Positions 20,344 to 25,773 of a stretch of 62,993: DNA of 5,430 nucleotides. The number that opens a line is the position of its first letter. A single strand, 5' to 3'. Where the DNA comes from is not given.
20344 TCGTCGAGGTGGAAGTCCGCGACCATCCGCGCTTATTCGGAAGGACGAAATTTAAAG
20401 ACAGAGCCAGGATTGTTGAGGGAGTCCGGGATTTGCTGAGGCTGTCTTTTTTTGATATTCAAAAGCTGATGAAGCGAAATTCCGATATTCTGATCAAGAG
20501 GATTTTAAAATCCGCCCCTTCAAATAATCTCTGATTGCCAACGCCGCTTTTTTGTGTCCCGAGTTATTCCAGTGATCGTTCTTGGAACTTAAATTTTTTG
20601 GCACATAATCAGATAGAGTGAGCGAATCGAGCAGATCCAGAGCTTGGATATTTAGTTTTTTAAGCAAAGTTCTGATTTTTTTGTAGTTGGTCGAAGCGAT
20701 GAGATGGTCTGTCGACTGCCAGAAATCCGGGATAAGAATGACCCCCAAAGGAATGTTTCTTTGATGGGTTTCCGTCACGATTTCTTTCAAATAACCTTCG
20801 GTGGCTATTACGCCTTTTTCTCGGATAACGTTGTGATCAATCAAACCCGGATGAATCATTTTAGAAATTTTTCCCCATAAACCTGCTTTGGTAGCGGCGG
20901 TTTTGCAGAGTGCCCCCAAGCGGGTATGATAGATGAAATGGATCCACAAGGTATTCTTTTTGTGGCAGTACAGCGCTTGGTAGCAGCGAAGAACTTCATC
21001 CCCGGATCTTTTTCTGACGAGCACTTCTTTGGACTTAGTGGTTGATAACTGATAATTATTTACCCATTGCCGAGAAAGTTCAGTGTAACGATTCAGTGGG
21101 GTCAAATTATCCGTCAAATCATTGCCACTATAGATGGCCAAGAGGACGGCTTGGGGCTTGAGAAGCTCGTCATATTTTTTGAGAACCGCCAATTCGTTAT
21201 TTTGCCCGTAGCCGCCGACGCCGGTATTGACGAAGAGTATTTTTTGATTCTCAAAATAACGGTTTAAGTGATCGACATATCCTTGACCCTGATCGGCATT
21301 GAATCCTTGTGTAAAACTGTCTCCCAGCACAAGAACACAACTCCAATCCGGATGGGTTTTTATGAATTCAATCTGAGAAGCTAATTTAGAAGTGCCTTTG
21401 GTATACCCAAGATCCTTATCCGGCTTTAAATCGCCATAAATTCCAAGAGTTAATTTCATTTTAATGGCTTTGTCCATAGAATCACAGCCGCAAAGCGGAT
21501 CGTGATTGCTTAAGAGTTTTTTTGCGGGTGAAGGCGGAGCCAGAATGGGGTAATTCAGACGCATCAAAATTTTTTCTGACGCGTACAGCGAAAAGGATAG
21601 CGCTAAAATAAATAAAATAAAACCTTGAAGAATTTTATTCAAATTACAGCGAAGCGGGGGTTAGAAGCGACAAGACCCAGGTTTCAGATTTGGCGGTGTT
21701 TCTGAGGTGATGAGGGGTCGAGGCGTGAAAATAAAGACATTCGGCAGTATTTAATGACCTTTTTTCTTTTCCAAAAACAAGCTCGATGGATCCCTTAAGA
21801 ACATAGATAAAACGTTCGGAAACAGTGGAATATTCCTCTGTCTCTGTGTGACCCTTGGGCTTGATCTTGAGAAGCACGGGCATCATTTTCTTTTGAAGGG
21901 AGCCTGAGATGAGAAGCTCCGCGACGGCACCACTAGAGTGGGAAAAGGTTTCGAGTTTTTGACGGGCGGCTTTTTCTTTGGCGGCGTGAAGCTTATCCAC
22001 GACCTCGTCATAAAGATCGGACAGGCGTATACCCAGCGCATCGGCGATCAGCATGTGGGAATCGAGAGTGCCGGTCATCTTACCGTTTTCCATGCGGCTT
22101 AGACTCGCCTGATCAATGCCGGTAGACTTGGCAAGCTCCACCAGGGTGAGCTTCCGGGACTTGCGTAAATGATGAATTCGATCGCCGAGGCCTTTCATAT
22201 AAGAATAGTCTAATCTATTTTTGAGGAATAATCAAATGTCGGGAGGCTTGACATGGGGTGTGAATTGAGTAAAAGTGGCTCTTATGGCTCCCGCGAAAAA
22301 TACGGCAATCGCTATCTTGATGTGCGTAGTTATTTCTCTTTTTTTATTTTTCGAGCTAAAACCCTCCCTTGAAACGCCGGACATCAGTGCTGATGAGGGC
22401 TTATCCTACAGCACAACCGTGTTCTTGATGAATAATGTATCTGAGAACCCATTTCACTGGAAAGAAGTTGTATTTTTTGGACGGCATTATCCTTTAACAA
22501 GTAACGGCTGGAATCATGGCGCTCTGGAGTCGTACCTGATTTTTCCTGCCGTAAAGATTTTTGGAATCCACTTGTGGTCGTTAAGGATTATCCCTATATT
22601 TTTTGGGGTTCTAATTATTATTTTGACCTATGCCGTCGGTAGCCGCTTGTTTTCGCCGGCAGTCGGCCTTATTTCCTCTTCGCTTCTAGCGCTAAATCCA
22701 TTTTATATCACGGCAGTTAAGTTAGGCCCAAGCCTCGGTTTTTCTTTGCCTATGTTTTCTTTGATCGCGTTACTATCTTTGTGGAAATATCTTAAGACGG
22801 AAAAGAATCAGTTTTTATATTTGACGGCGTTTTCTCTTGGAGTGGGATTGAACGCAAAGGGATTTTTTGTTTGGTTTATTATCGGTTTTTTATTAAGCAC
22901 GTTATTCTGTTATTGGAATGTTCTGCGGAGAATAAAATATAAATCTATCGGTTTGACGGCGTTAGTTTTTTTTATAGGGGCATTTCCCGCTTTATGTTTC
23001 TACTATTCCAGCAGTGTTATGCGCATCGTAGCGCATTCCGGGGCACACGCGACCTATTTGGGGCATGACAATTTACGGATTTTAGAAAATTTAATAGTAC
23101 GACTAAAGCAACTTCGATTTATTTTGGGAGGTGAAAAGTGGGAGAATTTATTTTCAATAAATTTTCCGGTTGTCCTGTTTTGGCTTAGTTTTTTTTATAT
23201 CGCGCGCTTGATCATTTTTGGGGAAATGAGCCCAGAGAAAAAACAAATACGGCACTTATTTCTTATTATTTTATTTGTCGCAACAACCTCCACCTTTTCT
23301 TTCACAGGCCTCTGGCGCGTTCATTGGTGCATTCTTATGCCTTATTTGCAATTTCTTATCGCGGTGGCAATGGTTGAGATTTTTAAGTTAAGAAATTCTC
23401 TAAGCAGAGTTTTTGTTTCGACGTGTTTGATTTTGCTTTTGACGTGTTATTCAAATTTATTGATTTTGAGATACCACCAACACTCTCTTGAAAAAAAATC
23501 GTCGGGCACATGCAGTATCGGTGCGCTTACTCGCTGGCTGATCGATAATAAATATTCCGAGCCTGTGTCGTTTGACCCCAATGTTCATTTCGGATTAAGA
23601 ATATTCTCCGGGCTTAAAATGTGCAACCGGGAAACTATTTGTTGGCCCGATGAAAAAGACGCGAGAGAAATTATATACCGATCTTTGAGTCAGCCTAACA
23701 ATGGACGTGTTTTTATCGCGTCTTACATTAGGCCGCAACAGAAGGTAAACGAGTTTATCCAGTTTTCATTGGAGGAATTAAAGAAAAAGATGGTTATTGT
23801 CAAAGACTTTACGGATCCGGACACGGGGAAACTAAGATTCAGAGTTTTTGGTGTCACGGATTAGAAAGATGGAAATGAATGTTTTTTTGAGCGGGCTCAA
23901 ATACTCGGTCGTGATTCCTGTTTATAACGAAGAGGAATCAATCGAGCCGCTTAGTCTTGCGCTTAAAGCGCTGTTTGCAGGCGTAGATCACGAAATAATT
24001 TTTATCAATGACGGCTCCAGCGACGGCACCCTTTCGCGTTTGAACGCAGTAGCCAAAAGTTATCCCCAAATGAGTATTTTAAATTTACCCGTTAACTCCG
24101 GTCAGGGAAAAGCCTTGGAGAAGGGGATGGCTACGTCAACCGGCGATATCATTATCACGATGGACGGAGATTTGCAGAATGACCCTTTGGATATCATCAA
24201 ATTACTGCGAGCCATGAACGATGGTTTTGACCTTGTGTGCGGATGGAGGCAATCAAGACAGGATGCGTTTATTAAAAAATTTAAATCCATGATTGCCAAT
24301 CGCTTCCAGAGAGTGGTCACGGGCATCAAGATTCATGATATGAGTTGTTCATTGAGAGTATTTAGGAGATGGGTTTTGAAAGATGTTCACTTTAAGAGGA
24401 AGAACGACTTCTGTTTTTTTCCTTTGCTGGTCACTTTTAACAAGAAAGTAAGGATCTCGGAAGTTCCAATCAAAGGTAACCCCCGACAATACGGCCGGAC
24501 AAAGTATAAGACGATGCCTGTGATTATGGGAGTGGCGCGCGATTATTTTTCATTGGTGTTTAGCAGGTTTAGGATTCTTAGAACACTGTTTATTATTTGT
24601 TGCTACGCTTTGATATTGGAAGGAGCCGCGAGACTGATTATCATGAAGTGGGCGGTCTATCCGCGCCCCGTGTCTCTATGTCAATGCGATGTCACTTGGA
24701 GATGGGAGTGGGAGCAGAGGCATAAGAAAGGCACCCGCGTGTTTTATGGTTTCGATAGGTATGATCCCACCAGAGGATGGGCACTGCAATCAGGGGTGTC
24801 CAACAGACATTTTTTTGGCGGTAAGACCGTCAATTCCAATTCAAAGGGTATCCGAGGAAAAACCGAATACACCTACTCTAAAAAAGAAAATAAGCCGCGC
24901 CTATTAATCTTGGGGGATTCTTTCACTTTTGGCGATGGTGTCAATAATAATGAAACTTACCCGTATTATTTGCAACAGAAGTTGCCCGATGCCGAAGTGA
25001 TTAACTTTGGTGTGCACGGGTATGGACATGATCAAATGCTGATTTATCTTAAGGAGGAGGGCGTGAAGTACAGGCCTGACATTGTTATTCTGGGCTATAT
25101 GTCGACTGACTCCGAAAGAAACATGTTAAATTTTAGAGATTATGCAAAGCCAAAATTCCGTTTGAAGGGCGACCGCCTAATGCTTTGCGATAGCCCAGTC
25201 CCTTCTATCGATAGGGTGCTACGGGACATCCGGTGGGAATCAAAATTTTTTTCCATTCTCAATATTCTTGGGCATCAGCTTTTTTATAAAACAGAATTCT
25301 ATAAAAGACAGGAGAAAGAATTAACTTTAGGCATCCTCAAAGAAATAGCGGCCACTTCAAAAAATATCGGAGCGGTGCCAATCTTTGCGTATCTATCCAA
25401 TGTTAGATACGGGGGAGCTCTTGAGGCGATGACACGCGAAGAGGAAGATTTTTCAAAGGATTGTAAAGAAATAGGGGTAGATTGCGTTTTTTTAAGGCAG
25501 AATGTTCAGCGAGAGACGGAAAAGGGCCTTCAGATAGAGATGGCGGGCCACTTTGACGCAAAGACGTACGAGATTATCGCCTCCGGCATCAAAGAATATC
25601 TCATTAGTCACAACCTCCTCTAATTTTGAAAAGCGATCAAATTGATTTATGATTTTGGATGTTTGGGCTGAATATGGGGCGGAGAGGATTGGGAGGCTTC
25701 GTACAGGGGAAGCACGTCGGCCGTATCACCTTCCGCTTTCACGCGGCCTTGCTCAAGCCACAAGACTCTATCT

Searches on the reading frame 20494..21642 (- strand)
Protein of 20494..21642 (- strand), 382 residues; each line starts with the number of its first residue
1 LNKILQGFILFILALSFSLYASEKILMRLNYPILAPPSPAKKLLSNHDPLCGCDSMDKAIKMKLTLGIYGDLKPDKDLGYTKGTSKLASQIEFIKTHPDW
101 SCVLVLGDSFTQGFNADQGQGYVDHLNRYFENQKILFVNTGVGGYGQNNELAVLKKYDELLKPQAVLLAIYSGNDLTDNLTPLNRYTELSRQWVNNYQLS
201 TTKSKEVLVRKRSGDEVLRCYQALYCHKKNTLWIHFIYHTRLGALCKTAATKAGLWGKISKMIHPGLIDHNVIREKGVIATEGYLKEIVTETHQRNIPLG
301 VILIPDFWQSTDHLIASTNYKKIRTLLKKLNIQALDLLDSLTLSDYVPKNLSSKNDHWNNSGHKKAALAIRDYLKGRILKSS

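Call 7: search_protein_families(library=pfam, proteins=[window:20494-21642:-], max_evalue=0.01)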
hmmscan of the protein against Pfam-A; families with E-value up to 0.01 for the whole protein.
window:20494-21642:- (382 aa): 2 families
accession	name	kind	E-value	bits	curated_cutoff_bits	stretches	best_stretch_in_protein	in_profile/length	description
PF13472.12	Lipase_GDSL_2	-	6.2e-08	33.8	32.9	1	105-186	1-85/178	GDSL-like Lipase/Acylhydrolase family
PF00657.28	Lipase_GDSL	-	9.5e-05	23.1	23.6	1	103-200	1-113/208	GDSL-like Lipase/Acylhydrolase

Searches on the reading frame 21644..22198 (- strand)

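Call 7: search_protein_families(library=pfam, proteins=[window:21644-22198:-], max_evalue=0.01)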
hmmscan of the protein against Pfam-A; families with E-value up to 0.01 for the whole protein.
window:21644-22198:- (184 aa): 7 families
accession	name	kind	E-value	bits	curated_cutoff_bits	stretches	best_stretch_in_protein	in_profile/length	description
PF01381.28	HTH_3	-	2.3e-09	37.6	23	1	10-62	3-55/55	Helix-turn-helix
PF07883.17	Cupin_2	-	2.9e-09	37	27.2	1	110-173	3-64/70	Cupin domain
PF13443.12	HTH_26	-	9.9e-09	35.8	22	1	7-64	1-59/63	Cro/C1-type HTH DNA-binding domain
PF13560.12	HTH_31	-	1.8e-07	31.8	27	1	4-40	2-38/64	Helix-turn-helix domain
PF12844.13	HTH_19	-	6.8e-06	26.3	30.2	1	5-51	1-45/64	Helix-turn-helix domain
PF13744.12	HTH_37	-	2.2e-05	24.6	27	1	4-58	19-74/80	Helix-turn-helix domain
PF13413.12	HTH_25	-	0.0039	17.4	24.6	1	10-41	4-35/62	Helix-turn-helix domain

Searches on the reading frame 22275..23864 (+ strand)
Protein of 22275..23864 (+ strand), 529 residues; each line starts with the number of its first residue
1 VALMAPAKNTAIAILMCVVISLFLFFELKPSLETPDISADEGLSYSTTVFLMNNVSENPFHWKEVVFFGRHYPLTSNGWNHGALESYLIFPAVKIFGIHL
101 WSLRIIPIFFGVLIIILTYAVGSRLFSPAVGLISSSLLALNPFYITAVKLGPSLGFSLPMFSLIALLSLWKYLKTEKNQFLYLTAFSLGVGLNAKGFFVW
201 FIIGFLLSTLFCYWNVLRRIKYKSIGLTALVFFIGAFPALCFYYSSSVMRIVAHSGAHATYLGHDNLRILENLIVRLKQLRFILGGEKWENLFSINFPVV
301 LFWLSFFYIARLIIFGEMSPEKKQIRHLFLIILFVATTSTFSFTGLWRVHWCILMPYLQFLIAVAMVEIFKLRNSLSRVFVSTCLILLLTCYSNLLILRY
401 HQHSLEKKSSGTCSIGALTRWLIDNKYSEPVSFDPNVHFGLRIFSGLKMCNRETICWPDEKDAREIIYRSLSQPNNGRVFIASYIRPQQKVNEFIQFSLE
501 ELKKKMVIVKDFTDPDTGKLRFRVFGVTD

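Call 7: search_protein_families(library=pfam, proteins=[window:22275-23864:+], max_evalue=0.01)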
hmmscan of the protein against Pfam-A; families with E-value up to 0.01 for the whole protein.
window:22275-23864:+ (529 aa): 1 family
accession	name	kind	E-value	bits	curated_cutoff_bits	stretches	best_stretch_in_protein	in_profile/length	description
PF13231.12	PMT_2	-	2.7e-11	44.4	26.1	1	84-234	5-155/160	Dolichyl-phosphate-mannose-protein mannosyltransferase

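Call 32: search_protein_families(library=ncbifam, proteins=[window:22275-23864:+], max_evalue=0.01)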
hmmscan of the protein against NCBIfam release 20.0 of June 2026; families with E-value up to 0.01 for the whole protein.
window:22275-23864:+ (529 aa): 1 family
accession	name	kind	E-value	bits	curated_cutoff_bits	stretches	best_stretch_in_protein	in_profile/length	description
TIGR03663.1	TIGR03663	subfamily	6.4e-07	28.7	126.25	1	81-218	51-187/435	flippase activity-associated protein Agl23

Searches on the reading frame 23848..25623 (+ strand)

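Call 7: search_protein_families(library=pfam, proteins=[window:23848-25623:+], max_evalue=0.01)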
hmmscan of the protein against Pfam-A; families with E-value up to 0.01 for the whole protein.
window:23848-25623:+ (591 aa): 3 families
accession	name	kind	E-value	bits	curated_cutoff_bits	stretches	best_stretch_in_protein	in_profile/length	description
PF00535.33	Glycos_transf_2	-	3.8e-31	108.7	23.3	1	20-179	1-166/168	Glycosyl transferase family 2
PF13472.12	Lipase_GDSL_2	-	2.9e-07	31.6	32.9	1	354-415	1-68/178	GDSL-like Lipase/Acylhydrolase family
PF10111.15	Glyco_tranf_2_2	-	1.5e-06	28.3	27.3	1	20-109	1-92/276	Glycosyltransferase like family 2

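Call 32: search_protein_families(library=ncbifam, proteins=[window:23848-25623:+], max_evalue=0.01)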
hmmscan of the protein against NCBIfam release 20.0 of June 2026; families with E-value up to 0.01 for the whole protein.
window:23848-25623:+ (591 aa): 20 families
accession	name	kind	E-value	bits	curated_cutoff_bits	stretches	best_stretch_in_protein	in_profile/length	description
NF007986.1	PRK10714.1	equivalog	5.3e-37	127.5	529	1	18-246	7-236/316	undecaprenyl-phosphate 4-deoxy-4-formamido-L-arabinose transferase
NF047588.1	GlcsyltransPgfSStrep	equivalog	1.9e-26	93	500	1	18-223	2-208/308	glycosyltransferase PgfS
TIGR03937.1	PgaC_IcaA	equivalog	6.3e-17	61.6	422.3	1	19-124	47-151/407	poly-beta-1,6-N-acetyl-D-glucosamine synthase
NF041391.1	DPhHxTase_Halo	equivalog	8.4e-13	47.8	375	1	25-220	3-192/213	dolichyl-phosphate hexose transferase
NF010496.0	PRK13915.1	equivalog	1.1e-11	44.4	262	1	15-117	29-135/307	glucosyl-3-phosphoglycerate synthase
NF058614.1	PPMAGASynPpgS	equivalog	1.2e-11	44.4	370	1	21-229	4-213/226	polyprenyl-phospho-N-acetylgalactosaminyl synthase PpgS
TIGR04182.1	glyco_TIGR04182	equivalog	2.1e-11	43.8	325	1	20-222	3-203/293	S-layer glycoprotein N-glycosyltransferase AglJ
NF007482.0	PRK10073.1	equivalog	3.1e-10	39.6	423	1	18-128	7-116/334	glycosyltransferase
NF041875.1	EPS_EpsD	equivalog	1.7e-09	37.5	370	1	20-113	2-94/325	exopolysaccharide biosynthesis glycosyltransferase EpsD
TIGR04283.1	glyco_like_mftF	equivalog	1.8e-09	37.5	182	1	20-111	2-85/221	TIGR04283 family arsenosugar biosynthesis glycosyltransferase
TIGR03965.1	mycofact_glyco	equivalog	1.2e-07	30.9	280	1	20-112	77-168/467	mycofactocin biosynthesis glycosyltransferase MftF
TIGR03111.1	glyc2_xrt_Gpos1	hypoth_equivalog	1.8e-07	30.3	363.95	1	19-119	51-152/439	TIGR03111 family XrtG-associated glycosyltransferase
NF047474.1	GDSL_LA_2486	hypoth_equivalog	8.6e-07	28.5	300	1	329-396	67-135/326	LA_2486 family SGNH/GDSL-type esterase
NF045692.1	OglycostaseCruG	equivalog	2.3e-06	26.8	600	1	18-131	42-161/386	2'-O-glycosyltransferase CruG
NF047475.1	GDSL_LA_2490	hypoth_equivalog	3.8e-06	26.4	325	1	320-403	55-139/431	LA_2490 family SGNH/GDSL-type esterase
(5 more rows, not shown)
